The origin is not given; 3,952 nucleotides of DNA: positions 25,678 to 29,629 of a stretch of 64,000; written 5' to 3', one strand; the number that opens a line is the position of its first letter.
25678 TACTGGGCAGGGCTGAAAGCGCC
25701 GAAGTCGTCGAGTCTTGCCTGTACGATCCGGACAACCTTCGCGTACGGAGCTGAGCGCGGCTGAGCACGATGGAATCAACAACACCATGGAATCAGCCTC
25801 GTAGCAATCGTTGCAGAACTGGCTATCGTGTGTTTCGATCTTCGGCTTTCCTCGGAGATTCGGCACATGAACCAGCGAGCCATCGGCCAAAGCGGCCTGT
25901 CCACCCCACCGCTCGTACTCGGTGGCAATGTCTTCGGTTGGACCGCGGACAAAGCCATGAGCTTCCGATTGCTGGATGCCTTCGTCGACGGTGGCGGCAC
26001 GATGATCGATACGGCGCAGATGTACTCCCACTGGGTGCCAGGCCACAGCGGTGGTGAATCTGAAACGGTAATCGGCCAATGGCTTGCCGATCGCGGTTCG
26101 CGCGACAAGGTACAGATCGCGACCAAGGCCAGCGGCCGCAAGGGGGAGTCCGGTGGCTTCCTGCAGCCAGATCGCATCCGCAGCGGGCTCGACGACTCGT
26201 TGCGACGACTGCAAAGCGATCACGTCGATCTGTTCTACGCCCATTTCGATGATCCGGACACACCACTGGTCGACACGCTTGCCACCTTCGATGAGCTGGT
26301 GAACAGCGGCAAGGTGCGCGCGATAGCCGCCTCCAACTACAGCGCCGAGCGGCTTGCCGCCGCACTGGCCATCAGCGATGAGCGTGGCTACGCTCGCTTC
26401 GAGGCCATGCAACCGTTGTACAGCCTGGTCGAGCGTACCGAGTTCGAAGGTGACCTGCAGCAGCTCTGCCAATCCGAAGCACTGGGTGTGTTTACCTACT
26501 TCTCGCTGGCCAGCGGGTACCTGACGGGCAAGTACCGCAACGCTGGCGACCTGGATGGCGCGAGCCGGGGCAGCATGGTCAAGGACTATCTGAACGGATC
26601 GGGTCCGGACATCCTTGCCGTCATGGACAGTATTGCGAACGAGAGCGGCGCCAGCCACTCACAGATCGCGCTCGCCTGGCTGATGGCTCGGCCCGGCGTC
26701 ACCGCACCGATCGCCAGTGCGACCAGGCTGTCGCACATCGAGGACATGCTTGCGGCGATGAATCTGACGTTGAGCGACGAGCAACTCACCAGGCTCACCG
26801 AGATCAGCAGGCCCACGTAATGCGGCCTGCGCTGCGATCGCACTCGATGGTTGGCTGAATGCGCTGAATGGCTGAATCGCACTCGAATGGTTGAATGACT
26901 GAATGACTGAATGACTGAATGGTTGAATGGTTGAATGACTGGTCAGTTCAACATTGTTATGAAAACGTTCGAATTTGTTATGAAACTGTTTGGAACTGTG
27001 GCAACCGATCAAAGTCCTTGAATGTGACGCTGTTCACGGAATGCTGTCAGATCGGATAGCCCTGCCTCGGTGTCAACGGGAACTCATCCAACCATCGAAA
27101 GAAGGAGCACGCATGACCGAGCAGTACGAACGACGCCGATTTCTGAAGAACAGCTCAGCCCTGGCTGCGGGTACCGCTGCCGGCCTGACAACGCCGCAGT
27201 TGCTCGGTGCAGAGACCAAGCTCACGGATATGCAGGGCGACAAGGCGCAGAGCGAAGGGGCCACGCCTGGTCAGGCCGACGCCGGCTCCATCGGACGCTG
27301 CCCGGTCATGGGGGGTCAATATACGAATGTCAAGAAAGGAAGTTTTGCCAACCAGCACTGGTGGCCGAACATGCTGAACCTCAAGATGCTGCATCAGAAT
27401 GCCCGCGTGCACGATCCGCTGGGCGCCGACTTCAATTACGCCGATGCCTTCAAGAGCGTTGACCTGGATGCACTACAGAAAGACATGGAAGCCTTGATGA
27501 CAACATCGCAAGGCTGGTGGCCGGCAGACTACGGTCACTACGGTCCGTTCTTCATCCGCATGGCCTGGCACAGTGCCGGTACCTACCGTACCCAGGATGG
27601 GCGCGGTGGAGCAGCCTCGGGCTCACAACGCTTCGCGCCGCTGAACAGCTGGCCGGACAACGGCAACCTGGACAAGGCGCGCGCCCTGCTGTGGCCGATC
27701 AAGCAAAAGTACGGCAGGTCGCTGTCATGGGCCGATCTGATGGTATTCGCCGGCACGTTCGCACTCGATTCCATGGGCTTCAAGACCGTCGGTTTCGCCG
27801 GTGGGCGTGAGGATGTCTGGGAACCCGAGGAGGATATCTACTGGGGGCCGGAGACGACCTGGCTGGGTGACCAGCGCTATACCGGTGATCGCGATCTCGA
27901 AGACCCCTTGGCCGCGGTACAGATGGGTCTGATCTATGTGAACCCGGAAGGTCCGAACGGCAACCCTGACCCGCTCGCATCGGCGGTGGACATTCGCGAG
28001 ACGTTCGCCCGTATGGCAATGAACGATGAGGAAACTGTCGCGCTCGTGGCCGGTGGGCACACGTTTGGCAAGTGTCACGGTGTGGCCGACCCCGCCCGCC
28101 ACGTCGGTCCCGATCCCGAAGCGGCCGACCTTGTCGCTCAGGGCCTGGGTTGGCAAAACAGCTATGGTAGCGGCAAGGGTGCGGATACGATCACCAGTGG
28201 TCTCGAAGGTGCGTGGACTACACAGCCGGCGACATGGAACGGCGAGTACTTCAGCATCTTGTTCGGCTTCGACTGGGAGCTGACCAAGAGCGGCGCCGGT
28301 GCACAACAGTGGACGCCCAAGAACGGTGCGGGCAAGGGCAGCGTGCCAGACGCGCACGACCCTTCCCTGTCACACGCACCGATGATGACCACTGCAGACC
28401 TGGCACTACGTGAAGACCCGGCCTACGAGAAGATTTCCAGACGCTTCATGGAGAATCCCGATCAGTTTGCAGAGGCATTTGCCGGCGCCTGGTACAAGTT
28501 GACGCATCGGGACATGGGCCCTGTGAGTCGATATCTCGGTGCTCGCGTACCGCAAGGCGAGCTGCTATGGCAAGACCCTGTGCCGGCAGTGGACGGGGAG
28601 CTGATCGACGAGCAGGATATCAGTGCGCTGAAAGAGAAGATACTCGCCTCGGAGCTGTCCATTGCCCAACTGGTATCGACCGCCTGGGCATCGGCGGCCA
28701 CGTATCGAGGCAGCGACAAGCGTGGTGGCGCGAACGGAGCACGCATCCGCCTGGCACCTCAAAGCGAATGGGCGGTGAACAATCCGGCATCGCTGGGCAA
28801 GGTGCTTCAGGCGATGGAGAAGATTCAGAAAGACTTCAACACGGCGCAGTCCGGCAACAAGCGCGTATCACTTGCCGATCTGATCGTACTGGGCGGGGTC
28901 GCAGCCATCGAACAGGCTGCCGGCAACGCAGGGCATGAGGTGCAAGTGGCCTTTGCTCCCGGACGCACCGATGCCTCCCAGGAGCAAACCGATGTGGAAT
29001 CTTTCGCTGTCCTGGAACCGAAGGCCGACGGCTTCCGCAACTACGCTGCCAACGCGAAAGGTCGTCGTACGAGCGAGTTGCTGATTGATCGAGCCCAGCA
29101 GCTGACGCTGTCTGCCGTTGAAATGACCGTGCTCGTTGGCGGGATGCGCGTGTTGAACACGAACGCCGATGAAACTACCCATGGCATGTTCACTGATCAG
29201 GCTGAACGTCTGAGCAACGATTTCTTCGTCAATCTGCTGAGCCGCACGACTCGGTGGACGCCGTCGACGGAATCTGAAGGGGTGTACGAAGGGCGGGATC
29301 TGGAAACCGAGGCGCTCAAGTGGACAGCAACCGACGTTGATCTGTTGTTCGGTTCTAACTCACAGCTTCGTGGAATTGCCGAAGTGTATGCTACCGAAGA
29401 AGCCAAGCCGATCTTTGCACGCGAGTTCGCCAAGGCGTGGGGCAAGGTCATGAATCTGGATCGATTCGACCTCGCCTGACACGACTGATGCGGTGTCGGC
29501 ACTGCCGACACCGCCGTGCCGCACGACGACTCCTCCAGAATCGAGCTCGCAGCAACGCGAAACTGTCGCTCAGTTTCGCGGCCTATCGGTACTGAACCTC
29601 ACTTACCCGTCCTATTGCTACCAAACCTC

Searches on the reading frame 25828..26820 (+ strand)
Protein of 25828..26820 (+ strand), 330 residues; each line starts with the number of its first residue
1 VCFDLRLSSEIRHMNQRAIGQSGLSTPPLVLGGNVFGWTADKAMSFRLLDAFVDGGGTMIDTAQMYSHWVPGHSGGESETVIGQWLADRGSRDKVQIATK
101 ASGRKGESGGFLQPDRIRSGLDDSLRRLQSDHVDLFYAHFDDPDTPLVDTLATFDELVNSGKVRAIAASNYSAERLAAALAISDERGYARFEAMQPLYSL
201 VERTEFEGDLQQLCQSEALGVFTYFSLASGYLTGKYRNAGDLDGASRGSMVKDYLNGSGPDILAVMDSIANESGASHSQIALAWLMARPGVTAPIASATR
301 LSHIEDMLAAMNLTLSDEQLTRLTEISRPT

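Call 62: search_protein_families(library=pfam, proteins=[window:25828-26820:+], max_evalue=0.00001)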
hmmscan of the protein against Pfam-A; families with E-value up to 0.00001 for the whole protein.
window:25828-26820:+ (330 aa): 1 family
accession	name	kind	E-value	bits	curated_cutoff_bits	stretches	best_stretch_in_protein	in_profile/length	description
PF00248.27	Aldo_ket_red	-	3.7e-65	220.3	24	1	28-327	1-290/291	Aldo/keto reductase family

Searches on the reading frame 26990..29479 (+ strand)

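Call 62: search_protein_families(library=pfam, proteins=[window:26990-29479:+], max_evalue=0.00001)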
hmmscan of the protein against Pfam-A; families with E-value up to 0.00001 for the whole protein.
window:26990-29479:+ (829 aa): 1 family
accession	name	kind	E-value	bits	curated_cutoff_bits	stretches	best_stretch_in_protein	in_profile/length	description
PF00141.28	peroxidase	-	1.1e-68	232.1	27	2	179-489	11-237/237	Peroxidase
